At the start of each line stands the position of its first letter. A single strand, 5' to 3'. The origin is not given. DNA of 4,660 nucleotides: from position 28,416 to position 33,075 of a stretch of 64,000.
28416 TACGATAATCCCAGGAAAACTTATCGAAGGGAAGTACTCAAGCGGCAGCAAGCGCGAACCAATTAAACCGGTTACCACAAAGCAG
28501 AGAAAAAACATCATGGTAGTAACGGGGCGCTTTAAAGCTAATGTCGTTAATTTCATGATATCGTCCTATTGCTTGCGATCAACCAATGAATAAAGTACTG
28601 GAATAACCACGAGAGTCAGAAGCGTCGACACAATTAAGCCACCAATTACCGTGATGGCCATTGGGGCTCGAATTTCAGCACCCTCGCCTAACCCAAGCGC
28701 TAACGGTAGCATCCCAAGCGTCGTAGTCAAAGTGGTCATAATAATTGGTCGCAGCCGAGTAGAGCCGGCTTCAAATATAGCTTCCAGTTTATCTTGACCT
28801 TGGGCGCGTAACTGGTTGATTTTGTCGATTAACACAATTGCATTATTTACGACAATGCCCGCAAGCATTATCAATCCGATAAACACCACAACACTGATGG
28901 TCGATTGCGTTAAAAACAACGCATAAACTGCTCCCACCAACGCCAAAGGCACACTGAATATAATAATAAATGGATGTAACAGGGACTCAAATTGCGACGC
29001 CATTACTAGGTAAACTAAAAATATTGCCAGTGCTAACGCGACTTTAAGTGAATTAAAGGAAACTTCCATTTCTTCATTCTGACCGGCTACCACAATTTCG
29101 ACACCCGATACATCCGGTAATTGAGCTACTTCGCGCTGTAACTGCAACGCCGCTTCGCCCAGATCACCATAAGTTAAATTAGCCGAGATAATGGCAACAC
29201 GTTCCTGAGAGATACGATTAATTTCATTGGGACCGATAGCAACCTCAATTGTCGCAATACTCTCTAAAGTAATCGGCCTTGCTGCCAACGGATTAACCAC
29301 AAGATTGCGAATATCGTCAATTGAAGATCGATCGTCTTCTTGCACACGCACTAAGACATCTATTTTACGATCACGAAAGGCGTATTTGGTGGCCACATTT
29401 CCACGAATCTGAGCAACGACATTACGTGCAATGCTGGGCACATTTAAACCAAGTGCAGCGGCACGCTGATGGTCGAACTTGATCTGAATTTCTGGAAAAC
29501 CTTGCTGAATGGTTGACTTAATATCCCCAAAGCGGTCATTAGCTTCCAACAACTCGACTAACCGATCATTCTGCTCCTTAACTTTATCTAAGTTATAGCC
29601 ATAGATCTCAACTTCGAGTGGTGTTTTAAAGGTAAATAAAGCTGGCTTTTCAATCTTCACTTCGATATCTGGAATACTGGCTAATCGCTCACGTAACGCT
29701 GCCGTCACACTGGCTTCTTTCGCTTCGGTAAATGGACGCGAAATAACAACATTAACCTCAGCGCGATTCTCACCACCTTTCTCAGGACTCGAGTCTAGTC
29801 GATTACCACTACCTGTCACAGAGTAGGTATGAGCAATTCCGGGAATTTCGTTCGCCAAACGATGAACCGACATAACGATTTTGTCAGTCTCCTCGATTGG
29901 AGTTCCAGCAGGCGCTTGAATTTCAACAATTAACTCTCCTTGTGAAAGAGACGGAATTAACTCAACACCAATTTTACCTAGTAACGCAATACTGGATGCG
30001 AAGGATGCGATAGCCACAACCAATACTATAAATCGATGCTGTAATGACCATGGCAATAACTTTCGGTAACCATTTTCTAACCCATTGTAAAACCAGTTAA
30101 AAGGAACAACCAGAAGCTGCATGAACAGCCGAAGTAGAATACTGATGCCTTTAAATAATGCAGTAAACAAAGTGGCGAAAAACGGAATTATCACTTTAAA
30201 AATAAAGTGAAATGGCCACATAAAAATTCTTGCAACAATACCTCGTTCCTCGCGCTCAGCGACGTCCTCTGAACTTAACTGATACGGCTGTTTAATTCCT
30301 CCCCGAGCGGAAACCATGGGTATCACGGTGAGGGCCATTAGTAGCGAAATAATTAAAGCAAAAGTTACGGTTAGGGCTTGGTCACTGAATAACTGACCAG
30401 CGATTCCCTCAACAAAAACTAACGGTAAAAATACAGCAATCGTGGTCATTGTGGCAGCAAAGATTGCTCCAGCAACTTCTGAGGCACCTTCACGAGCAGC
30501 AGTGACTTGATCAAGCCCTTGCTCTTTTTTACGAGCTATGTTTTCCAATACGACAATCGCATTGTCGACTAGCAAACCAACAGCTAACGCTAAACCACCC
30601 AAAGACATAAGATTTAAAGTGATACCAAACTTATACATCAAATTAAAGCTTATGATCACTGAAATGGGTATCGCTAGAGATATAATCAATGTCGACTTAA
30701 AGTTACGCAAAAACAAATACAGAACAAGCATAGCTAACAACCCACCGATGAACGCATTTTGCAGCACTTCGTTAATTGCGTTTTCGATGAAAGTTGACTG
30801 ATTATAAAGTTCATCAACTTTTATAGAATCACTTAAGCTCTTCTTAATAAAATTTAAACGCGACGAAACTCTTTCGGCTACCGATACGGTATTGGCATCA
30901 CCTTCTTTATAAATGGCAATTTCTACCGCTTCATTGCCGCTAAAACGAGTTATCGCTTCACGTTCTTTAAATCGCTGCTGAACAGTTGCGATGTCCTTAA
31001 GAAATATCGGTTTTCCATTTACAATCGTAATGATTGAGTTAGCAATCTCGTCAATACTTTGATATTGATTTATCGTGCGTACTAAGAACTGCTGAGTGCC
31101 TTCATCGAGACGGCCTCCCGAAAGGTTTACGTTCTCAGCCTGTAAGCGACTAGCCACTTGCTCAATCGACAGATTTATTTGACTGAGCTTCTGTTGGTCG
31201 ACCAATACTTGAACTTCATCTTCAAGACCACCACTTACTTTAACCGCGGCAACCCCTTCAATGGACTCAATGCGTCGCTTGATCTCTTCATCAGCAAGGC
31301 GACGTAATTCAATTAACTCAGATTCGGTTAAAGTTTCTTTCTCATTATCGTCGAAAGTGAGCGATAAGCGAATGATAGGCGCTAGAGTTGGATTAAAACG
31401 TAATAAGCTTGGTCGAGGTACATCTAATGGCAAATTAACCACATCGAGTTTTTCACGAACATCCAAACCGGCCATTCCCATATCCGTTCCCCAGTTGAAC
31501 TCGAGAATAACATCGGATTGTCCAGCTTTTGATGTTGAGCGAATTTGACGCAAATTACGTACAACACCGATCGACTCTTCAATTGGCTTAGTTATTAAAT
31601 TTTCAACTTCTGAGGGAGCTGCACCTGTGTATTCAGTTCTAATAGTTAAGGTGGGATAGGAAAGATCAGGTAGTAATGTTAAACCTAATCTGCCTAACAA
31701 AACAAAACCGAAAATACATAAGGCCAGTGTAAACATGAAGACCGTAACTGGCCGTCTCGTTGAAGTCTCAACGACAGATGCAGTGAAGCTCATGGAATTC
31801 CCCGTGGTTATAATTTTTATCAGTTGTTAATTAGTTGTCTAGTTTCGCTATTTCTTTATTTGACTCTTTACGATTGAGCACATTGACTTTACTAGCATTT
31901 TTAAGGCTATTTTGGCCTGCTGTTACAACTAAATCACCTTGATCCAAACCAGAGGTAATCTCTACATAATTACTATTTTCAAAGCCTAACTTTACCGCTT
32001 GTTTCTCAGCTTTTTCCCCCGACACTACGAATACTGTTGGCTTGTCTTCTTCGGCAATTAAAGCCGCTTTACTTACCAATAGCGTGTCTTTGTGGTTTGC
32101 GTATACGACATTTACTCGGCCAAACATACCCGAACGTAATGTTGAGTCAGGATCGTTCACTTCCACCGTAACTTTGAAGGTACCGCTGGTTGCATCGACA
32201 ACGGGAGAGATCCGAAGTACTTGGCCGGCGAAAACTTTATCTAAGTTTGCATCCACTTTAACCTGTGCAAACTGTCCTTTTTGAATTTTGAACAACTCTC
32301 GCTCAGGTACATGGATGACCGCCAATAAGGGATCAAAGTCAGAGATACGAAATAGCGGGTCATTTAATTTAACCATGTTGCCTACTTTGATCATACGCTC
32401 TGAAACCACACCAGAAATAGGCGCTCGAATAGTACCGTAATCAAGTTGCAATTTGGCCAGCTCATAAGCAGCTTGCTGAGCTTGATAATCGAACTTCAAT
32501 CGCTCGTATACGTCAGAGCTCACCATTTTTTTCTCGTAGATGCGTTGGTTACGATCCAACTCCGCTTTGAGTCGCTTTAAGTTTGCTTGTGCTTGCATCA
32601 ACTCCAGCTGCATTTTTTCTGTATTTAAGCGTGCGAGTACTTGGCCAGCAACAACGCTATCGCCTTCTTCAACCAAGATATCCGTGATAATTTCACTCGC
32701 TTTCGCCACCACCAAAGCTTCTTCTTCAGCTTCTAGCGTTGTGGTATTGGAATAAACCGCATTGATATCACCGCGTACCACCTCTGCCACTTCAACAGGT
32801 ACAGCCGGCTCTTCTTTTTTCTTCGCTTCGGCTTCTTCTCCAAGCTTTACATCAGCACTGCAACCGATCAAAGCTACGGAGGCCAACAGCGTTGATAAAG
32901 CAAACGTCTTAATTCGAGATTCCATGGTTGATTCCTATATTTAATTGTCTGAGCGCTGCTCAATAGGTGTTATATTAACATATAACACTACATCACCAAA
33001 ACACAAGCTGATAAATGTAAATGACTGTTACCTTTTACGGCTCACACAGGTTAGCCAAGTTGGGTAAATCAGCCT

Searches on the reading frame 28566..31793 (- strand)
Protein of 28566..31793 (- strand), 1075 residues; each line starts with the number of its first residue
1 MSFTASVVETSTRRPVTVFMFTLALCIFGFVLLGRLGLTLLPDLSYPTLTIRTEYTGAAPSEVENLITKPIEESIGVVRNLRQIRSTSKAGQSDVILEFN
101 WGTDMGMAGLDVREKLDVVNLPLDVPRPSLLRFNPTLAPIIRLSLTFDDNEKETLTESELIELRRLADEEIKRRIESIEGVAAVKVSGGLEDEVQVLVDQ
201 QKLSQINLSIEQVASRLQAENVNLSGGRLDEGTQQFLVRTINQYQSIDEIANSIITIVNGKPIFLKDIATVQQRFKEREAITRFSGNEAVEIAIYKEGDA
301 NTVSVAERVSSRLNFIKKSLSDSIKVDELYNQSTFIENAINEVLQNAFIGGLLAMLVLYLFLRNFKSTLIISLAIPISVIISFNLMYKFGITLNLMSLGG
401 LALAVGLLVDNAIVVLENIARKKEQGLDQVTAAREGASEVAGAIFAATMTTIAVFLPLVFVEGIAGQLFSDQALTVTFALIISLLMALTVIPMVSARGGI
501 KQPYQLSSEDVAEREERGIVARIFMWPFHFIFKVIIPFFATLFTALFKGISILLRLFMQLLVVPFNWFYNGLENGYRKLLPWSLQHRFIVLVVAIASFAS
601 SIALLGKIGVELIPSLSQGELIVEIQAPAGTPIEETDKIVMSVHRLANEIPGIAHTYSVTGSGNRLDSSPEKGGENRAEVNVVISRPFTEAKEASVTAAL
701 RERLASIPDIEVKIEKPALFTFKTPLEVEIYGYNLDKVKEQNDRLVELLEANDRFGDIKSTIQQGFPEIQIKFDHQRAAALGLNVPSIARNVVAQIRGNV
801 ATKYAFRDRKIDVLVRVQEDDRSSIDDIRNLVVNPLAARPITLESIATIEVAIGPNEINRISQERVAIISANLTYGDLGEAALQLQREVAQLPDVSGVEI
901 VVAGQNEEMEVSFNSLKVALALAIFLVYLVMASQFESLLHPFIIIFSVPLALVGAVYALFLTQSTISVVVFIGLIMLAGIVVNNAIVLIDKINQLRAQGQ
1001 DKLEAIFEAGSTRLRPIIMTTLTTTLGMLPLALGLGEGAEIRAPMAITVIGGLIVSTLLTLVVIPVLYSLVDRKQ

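Call 75: search_protein_families(library=pfam, proteins=[window:28566-31793:-], max_evalue=0.0001)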
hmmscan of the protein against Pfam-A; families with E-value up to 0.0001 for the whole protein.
window:28566-31793:- (1075 aa): 3 families
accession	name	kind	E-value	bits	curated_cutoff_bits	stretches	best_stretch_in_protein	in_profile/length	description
PF00873.25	ACR_tran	-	3.7e-256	853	28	1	8-1071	2-1020/1021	AcrB/AcrD/AcrF family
PF03176.21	MMPL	-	3.2e-11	43.2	20.5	2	882-1073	107-304/333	MMPL family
PF02355.23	SecD_SecF_C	-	3.2e-05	23.9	20.5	1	917-1061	34-176/189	Protein export membrane protein SecD/SecF, C-terminal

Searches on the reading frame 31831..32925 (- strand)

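Call 75: search_protein_families(library=pfam, proteins=[window:31831-32925:-], max_evalue=0.0001)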
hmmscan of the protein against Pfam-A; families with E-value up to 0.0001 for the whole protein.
window:31831-32925:- (364 aa): 4 families
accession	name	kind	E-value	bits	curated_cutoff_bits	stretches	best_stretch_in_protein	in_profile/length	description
PF16576.10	HlyD_D23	-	3.1e-28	99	30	1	66-268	16-213/214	Barrel-sandwich domain of CusB or HlyD membrane-fusion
PF13437.12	HlyD_3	-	1.4e-24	87.3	22.2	1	165-266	1-106/106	HlyD family secretion protein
PF00364.28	Biotin_lipoyl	-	1.1e-09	38.4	22.1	1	76-109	8-45/73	Biotin-requiring enzyme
PF13533.13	Biotin_lipoyl_2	-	4.2e-06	26.9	29.8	0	79-101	10-32/32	Biotin-lipoyl like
